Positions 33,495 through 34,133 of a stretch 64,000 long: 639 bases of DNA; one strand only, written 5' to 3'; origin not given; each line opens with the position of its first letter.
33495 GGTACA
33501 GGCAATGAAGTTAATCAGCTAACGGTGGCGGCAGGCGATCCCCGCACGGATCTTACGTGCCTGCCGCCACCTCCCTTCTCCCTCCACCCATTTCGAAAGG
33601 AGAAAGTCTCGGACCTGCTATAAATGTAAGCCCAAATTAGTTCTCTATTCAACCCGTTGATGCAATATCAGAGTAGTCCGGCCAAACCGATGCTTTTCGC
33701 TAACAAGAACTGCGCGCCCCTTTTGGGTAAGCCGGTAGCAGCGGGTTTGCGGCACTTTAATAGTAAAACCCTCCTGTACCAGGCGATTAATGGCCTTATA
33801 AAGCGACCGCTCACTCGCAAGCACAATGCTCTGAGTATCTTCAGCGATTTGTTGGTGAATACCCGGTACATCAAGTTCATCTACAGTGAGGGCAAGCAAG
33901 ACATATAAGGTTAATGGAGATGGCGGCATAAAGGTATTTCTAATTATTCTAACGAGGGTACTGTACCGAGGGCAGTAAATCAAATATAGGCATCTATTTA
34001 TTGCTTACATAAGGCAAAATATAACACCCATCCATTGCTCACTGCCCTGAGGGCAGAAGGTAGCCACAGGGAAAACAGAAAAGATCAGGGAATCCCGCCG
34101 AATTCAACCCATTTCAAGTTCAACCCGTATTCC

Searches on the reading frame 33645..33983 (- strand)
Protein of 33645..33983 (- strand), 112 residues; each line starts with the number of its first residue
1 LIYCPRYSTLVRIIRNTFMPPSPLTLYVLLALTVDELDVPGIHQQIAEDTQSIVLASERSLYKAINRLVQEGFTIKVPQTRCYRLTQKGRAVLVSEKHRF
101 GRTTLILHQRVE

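Call 40: search_protein_families(library=pfam, proteins=[window:33645-33983:-], max_evalue=0.01)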
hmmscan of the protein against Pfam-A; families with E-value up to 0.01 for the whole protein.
window:33645-33983:- (112 aa): 2 families
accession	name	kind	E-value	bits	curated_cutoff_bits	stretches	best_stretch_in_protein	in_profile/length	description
PF03551.20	PadR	-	6.8e-06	26.4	27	1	41-93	14-73/75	Transcriptional regulator PadR-like family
PF04392.18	ABC_sub_bind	-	0.0062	16.2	25.9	1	21-78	158-213/293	ABC transporter substrate binding protein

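Call 72: search_protein_families(library=ncbifam, proteins=[window:33648-33929:-], max_evalue=0.001)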
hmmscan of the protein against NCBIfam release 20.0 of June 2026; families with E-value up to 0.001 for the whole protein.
window:33648-33929:- (94 aa): 1 family
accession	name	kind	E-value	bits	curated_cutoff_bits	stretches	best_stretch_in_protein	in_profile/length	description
TIGR03433.1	padR_acidobact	paralog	1e-08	35.2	101.8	1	6-89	5-95/101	PadR family transcriptional regulator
